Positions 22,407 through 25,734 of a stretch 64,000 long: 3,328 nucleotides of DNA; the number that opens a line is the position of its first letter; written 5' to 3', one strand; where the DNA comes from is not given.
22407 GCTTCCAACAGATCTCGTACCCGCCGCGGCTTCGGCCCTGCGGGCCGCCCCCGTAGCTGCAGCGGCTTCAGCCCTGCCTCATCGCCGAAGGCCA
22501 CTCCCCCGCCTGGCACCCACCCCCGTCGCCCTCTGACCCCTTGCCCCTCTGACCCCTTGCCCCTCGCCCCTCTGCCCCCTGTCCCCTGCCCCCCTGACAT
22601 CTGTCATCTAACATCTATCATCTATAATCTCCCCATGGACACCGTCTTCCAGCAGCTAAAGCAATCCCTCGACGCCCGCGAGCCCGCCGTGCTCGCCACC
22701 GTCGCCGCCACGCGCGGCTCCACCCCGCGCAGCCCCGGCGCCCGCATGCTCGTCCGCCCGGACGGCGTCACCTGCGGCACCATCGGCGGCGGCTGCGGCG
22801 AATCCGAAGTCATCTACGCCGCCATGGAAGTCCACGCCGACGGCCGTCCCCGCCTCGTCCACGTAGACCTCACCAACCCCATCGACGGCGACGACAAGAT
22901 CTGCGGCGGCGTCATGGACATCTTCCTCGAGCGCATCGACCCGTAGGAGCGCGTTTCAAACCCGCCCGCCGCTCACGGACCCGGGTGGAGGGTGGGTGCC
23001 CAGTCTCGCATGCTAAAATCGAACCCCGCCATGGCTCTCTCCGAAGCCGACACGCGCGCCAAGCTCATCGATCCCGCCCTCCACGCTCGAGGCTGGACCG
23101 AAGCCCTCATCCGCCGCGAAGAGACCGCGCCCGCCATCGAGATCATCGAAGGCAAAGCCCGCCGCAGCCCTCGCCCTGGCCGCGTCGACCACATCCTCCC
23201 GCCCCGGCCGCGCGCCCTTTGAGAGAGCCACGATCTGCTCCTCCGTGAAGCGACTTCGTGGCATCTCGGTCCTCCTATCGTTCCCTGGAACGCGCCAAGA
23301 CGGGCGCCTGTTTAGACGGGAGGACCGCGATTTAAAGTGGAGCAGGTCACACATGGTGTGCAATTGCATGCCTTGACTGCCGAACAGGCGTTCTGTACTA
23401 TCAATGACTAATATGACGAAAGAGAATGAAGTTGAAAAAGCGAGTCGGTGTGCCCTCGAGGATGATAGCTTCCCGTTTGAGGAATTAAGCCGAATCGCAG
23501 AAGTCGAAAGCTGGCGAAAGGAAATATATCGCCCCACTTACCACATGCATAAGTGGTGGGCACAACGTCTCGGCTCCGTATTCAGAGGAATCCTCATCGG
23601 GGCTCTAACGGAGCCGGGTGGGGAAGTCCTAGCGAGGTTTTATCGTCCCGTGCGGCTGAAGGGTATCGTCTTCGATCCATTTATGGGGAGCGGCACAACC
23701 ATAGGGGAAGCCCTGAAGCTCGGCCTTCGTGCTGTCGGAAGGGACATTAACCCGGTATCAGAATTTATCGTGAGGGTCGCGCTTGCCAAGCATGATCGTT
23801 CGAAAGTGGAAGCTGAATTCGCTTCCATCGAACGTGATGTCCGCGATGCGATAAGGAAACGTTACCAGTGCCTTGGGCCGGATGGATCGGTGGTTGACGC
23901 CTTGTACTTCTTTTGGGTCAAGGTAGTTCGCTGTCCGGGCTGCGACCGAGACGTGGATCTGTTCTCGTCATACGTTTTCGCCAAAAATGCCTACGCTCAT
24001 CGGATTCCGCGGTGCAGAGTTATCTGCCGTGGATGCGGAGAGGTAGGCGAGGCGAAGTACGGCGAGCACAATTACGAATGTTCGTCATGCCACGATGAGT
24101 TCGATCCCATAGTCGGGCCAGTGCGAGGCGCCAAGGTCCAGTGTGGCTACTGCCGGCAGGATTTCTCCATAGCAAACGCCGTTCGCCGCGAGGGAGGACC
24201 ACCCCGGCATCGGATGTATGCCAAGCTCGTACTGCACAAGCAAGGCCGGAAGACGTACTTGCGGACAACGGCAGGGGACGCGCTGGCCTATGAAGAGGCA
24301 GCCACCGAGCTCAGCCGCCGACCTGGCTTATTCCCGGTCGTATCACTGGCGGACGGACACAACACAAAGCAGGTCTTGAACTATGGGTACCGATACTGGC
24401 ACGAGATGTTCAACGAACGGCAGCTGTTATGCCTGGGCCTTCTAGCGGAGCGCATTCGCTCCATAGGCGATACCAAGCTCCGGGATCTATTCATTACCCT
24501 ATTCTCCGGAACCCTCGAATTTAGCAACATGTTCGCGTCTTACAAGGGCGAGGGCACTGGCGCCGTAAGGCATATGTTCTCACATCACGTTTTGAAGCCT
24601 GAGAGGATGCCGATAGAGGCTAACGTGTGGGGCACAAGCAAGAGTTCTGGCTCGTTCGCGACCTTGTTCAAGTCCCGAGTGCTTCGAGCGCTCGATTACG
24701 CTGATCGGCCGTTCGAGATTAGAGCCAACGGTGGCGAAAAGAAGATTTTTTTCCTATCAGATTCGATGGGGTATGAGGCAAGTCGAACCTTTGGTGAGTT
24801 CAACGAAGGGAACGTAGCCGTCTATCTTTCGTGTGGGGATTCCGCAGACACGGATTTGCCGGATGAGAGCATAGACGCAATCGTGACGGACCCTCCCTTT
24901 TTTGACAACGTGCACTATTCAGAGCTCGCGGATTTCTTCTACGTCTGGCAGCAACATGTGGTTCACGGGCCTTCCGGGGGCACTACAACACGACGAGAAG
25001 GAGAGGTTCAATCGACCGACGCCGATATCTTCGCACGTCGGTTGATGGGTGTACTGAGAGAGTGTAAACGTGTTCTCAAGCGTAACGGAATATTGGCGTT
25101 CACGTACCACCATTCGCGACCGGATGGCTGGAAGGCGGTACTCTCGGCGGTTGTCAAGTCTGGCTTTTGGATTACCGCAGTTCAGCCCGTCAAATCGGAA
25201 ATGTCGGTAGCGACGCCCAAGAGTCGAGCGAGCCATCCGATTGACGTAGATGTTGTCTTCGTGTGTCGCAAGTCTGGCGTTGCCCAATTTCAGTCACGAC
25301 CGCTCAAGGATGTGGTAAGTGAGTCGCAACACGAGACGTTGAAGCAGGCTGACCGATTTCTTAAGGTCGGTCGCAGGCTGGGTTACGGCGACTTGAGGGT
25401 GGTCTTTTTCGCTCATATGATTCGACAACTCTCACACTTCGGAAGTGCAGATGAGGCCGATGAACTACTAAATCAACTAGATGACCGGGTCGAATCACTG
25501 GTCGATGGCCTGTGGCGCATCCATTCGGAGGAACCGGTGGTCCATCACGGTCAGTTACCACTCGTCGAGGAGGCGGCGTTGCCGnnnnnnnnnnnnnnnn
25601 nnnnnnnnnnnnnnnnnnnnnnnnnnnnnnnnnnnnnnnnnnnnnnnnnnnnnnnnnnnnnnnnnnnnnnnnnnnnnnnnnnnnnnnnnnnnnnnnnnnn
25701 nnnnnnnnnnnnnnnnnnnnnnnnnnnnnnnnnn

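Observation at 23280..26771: AT-richer island: DUF1156-type Zn-ribbon methyltransferase, translationally coupled PD-(D/E)XK-like ORF and a stand-alone WYL protein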

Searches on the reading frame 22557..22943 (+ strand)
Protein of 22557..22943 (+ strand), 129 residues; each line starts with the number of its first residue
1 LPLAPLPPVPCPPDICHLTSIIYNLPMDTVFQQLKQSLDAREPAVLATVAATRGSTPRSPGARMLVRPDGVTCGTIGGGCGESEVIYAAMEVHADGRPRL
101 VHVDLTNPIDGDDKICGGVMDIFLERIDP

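Call 92: search_protein_families(library=pfam, proteins=[window:22557-22943:+], max_evalue=10)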
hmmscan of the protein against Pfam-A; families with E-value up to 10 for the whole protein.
window:22557-22943:+ (129 aa): 1 family
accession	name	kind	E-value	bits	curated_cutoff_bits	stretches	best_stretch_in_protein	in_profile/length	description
PF02625.21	XdhC_CoxI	-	3e-27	94.8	24.3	1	38-104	2-68/68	XdhC and CoxI family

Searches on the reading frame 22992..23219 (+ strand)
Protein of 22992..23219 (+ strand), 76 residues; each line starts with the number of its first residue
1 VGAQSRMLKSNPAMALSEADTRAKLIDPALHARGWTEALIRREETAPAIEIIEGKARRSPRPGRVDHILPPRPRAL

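Call 3: search_protein_families(library=pfam, proteins=[window:22992-23219:+], max_evalue=1)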
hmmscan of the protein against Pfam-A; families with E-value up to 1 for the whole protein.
window:22992-23219:+ (76 aa): 2 families
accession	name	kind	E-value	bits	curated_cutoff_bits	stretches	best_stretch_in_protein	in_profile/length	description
PF04313.20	HSDR_N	-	0.29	11.4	25.1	1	16-38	2-24/198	Type I restriction enzyme R protein N terminus (HSDR_N)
PF10297.14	Hap4_Hap_bind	-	0.78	10.4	21.1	1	66-74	4-12/17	Minimal binding motif of Hap4 for binding to Hap2/3/5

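Call 4: search_protein_families(library=padloc, proteins=[window:22992-23219:+], max_evalue=1)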
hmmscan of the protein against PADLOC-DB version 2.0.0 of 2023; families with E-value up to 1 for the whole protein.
window:22992-23219:+ (76 aa): 1 family
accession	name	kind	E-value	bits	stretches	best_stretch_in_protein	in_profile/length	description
PDLC03049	REase_I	-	0.047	9.7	1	15-45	8-39/807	Type I restriction enzyme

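Call 5: search_protein_families(library=ncbifam, proteins=[window:22992-23219:+], max_evalue=1)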
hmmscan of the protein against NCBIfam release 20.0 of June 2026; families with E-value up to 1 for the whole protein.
window:22992-23219:+ (76 aa): 1 family
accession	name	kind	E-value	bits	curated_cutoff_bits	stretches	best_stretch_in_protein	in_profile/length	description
NF046051.1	restrict_EcoAI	equivalog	0.00083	17.8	550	1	16-69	1-56/768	EcoAI/FtnUII family type I restriction enzme subunit R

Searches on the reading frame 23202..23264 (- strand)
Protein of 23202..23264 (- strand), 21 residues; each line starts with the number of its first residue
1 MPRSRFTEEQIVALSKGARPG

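Call 93: search_dna_similar(query=window:23202-23264:-, collection=plasmids, mode=protein, max_evalue=10, max_rows=15)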
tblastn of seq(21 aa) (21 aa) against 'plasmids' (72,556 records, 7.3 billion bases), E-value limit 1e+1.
Records with a match: 32; places in all: 32; records where one place covers at least 80% of the query: 32.
Best place of each record, by identity: 60-80% 4; <60% 28.
By first word of the organism name: Bradyrhizobium 11; Sphingobium 4; Sulfitobacter 2; Novosphingobium 2; Dinoroseobacter 2; Pelagibacterium 1; Sphingomonas 1; Klebsiella 1; Pseudomonas 1; Rhizorhabdus 1; and 6 more.
By predicted mobility (MOB-suite, as given by PLSDB): conjugative 15; non-mobilizable 12; mobilizable 5.
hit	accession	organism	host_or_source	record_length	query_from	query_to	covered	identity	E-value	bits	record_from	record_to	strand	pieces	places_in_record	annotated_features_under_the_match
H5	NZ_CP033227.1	Sphingobium yanoikuyae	Mixed culture,wastewater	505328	1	21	100%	66.7%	5e-1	32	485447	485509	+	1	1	none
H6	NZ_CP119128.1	Sphingobium sp. WTD-1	Bacteria,activated sludge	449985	1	21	100%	66.7%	5e-1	32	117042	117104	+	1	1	none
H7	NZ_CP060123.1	Sphingobium yanoikuyae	Cell culture,soil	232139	1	21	100%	66.7%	5e-1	32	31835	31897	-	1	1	none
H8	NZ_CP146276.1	Pelagibacterium nitratireducens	whole organism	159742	1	21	100%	61.9%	2e+0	30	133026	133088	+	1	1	none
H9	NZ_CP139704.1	Sulfitobacter pontiacus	Bacterial Culture,hydrothermal vent ...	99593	1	21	100%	57.1%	5e+0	29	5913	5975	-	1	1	IS3 family transposase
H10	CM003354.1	Sphingomonas sp. MEA3-1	single cell,soil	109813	1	21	100%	57.1%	6e+0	29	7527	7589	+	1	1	record has no annotation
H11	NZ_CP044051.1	Klebsiella variicola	Homo sapiens,clinical isolate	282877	1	21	100%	57.1%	6e+0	29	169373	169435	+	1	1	MFS transporter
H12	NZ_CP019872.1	Pseudomonas syringae group genomosp. 3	Solanum lycopersicum cv. Brillante,pure ...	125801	1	21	100%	57.1%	6e+0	29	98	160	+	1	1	none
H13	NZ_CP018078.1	Sulfitobacter alexandrii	Alexandrium minutum,cell culture,cell ...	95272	1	21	100%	57.1%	6e+0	29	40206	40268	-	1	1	IS3 family transposase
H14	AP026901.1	Novosphingobium sp. MBES04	-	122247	1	21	100%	57.1%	7e+0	28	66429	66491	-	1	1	none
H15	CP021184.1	Rhizorhabdus wittichii DC-6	activated sludge of a wastewater ...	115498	1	21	100%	57.1%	7e+0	28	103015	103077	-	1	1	none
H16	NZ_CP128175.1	Sphingobium baderi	mixed culture,activated sludge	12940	1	21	100%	57.1%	7e+0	28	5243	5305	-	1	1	none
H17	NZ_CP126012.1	Bradyrhizobium japonicum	Glycine max,soybean,root nodule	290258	1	21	100%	57.1%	7e+0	28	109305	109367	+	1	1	none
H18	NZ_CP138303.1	Bradyrhizobium japonicum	Glycine max,cell culture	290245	1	21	100%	57.1%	7e+0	28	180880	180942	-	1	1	none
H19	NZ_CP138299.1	Bradyrhizobium japonicum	Glycine max,cell culture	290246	1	21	100%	57.1%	7e+0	28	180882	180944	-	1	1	none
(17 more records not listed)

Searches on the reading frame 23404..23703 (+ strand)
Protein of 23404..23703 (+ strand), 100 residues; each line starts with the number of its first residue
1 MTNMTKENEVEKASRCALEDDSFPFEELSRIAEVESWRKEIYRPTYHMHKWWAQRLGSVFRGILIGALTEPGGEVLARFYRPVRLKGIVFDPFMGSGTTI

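Call 40: search_protein_families(library=pfam, proteins=[window:23404-23703:+], max_evalue=10)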
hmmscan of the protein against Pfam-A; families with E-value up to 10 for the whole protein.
window:23404-23703:+ (100 aa): 2 families
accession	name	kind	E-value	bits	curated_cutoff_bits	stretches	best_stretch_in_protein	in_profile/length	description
PF01555.25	N6_N4_Mtase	-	0.0016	18.8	26.7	1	86-100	182-196/221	DNA methylase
PF06634.17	DUF1156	-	0.027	15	24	1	23-71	2-49/73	Protein of unknown function (DUF1156)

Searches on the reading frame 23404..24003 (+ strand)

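Call 40: search_protein_families(library=pfam, proteins=[window:23404-24003:+], max_evalue=10)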
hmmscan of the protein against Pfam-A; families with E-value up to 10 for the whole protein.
window:23404-24003:+ (200 aa): 4 families
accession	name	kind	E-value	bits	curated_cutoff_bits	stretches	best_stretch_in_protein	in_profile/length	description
PF01555.25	N6_N4_Mtase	-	1.9e-07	31.7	26.7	1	86-117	182-213/221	DNA methylase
PF06634.17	DUF1156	-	0.11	13.1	24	1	23-71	2-49/73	Protein of unknown function (DUF1156)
PF02086.21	MethyltransfD12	-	0.16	12.1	22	1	89-129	24-64/253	D12 class N6 adenine-specific DNA methyltransferase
PF24390.1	PRTase-CE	-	0.26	11.6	27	1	88-163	109-184/253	PRTase-CE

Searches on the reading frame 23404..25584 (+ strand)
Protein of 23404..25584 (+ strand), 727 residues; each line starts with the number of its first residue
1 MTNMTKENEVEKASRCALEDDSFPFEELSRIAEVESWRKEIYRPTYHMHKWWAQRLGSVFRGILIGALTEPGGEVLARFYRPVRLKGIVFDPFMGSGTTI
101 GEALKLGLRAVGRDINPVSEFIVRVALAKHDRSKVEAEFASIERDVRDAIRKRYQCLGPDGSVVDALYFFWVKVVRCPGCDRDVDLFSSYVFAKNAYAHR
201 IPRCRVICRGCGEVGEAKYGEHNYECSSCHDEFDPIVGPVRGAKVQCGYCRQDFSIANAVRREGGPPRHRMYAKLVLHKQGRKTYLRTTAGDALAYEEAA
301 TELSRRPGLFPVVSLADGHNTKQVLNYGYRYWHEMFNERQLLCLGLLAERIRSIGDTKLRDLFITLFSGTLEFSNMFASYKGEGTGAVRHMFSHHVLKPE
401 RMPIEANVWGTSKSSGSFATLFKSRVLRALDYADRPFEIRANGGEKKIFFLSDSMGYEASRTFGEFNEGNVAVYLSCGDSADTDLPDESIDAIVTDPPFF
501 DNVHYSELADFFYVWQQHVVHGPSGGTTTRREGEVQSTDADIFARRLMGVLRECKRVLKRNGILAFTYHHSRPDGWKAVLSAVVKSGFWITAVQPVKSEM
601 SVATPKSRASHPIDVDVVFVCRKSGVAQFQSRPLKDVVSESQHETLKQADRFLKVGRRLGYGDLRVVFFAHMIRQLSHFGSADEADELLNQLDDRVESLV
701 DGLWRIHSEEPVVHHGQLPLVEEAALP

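Call 3: search_protein_families(library=pfam, proteins=[window:23404-25584:+], max_evalue=1)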
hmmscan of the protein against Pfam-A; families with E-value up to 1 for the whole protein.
window:23404-25584:+ (727 aa): 6 families
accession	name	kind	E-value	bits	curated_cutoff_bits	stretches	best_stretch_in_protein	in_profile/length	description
PF01555.25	N6_N4_Mtase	-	2.2e-15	57.6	26.7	2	86-117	182-213/221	DNA methylase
PF08241.18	Methyltransf_11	-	0.00081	20.4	21.2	1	548-566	77-95/95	Methyltransferase domain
PF01170.24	UPF0020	-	0.021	15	22.3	0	476-504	108-136/197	RMKL-like, methyltransferase domain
PF17283.8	Zn_ribbon_SprT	-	0.12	12.8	28.1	1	224-254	5-34/38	SprT-like zinc ribbon domain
PF13649.12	Methyltransf_25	-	0.15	13.2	27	0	469-496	44-71/97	Methyltransferase domain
PF09723.15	Zn_ribbon_8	-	0.5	10.9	34.4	1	224-252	6-34/41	Zinc ribbon domain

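Call 4: search_protein_families(library=padloc, proteins=[window:23404-25584:+], max_evalue=1)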
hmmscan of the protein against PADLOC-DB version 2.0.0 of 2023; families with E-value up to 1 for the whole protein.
window:23404-25584:+ (727 aa): 53 families (the best 25 are shown)
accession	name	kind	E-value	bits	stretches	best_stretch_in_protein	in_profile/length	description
PDLC03233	MTase_II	-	1.8e-25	87.6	1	480-625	483-645/731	Type II methyltransferase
PDLC00661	HmaB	-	2.7e-25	86.4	3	161-518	263-597/973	DNA-adenine methylase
PDLC00660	HmaB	-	6.8e-25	85.1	3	241-518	336-596/967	DNA-adenine methylase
PDLC02541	PglX|PglXI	-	1.6e-22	77.5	3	464-601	468-601/919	PglXI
PDLC02189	DUF1156_MTase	-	1.6e-19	67.7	3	487-626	544-681/944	-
PDLC03325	MTase_II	-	9.1e-18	62.2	2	81-148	87-154/426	Type II methyltransferase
PDLC03312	MTase_II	-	7.3e-16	55.1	2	481-592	1120-1232/1344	Type II methyltransferase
PDLC03314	MTase_II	-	4.1e-15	52.9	3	490-623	547-678/944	Type II methyltransferase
PDLC03346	MTase_II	-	1.9e-13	47.1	2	472-624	590-737/1068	Type II methyltransferase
PDLC03322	MTase_II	-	2.5e-13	47.7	2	88-151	67-130/446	Type II methyltransferase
PDLC03367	MTase_II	-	7.7e-13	45.6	2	43-185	14-136/633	Type II methyltransferase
PDLC03352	MTase_II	-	1.3e-12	44.5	2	459-520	538-596/1023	Type II methyltransferase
PDLC03380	MTase_II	-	8.5e-12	43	2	88-136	59-107/393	Type II methyltransferase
PDLC03319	MTase_II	-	1.9e-11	41.5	2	481-590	283-390/503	Type II methyltransferase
PDLC03239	MTase_II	-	2.7e-11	40.9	2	86-155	93-162/442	Type II methyltransferase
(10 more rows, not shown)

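Call 5: search_protein_families(library=ncbifam, proteins=[window:23404-25584:+], max_evalue=1)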
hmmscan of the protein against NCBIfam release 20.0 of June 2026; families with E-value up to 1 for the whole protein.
window:23404-25584:+ (727 aa): 5 families
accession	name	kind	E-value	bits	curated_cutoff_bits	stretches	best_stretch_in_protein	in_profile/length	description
NF042963.1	DUF1156_antiphage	equivalog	9.7e-28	96.8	1000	3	483-656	567-736/960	anti-phage-associated DUF1156 domain-containing protein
TIGR01177.1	TIGR01177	hypoth_equivalog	1.7e-06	27.6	316.55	2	86-116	183-213/330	TIGR01177 family methyltransferase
NF008572.0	PRK11524.1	equivalog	9.6e-05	21.6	292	0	478-512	20-56/294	adenine-specific DNA-methyltransferase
NF010253.0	PRK13699.1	subfamily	0.00011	22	244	1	86-114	164-192/226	DNA methyltransferase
NF050803.1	DnaMtaseCcrMCaul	equivalog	0.0012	17.9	830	1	86-117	206-237/350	adenine-specific DNA-methyltransferase CcrM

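Call 14: search_solved_structures(query=window:23404-25584:+, max_evalue=0.01)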
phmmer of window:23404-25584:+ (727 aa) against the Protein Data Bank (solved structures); distinct sequences matched with E-value up to 0.01: 0.

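Call 78: list_cluster_members(proteins=[window:23404-25584:+, window:25584-26384:+, window:27814-28914:+, window:17021-17770:+, window:31233-32387:+])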
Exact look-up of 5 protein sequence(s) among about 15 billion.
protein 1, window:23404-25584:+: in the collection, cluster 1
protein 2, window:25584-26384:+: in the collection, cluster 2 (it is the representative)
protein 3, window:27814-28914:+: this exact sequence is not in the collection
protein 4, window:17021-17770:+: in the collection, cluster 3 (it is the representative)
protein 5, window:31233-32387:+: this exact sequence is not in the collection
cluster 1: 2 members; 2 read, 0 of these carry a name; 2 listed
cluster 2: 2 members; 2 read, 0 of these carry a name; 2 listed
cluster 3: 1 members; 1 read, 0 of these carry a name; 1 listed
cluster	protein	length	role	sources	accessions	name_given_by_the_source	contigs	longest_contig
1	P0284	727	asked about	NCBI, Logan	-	-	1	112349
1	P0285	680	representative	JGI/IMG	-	-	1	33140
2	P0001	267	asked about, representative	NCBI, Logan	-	-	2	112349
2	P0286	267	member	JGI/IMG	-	-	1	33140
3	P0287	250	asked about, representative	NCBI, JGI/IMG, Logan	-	-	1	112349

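Call 86: search_protein_families(library=phrogs, proteins=[window:23404-25584:+], max_evalue=0.01)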
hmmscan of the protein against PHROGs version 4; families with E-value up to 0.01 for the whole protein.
window:23404-25584:+ (727 aa): 8 families
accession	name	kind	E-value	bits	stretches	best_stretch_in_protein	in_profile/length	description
phrog_10183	-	other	4.5e-108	363.7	2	89-678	119-726/889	DNA methyltransferase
phrog_67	-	other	7.3e-20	72.6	2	477-578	128-204/743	DNA methyltransferase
phrog_18146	-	other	1.3e-09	38.5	1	86-148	70-132/452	DNA methyltransferase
phrog_6025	-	other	3.1e-05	24.7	1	477-501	16-42/192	DNA methyltransferase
phrog_498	-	other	7.6e-05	22.4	1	86-508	379-492/633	DNA methyltransferase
phrog_24333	-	other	8.5e-05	23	1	478-566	90-163/238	DNA methyltransferase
phrog_3008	-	other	9.3e-05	22.8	1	86-117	170-201/244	DNA methyltransferase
phrog_6952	-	other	0.0016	19.3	1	88-116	136-164/181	DNA methyltransferase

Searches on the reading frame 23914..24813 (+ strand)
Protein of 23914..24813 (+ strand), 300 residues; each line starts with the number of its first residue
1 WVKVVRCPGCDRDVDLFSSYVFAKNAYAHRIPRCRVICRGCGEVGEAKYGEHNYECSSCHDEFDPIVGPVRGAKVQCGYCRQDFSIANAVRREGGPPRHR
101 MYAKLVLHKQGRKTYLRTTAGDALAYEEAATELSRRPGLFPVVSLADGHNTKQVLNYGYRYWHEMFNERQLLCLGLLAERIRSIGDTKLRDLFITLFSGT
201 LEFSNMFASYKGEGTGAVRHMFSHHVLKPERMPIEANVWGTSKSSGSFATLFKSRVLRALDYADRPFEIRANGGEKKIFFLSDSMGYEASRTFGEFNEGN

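Call 40: search_protein_families(library=pfam, proteins=[window:23914-24813:+], max_evalue=10)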
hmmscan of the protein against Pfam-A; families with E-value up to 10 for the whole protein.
window:23914-24813:+ (300 aa): 8 families
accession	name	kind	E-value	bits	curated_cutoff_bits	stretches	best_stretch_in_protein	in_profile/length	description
PF17283.8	Zn_ribbon_SprT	-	0.04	14.4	28.1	1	54-84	5-34/38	SprT-like zinc ribbon domain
PF09723.15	Zn_ribbon_8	-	0.07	13.6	34.4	1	54-82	6-34/41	Zinc ribbon domain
PF07191.17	Zn_ribbon_6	-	0.52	10.8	25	1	37-64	2-27/67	Double zinc ribbon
PF24460.1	DUF7575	-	0.89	9.4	28.5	1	4-15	3-14/28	Domain of unknown function (DUF7575)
PF06221.18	zf-C2HC5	-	1.5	9.4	25.8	1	26-62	8-43/54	Putative zinc finger motif, C2HC5-type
PF23547.1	Zn_ribbon_FGT1_1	-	3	8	27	1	34-60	1-27/35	FORGETTER1 first zinc ribbon domain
PF13465.12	zf-H2C2_2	-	6.4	7.8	40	0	53-63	14-24/26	Zinc-finger double domain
PF02892.21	zf-BED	-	6.9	7.2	20.6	1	72-86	14-28/44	BED zinc finger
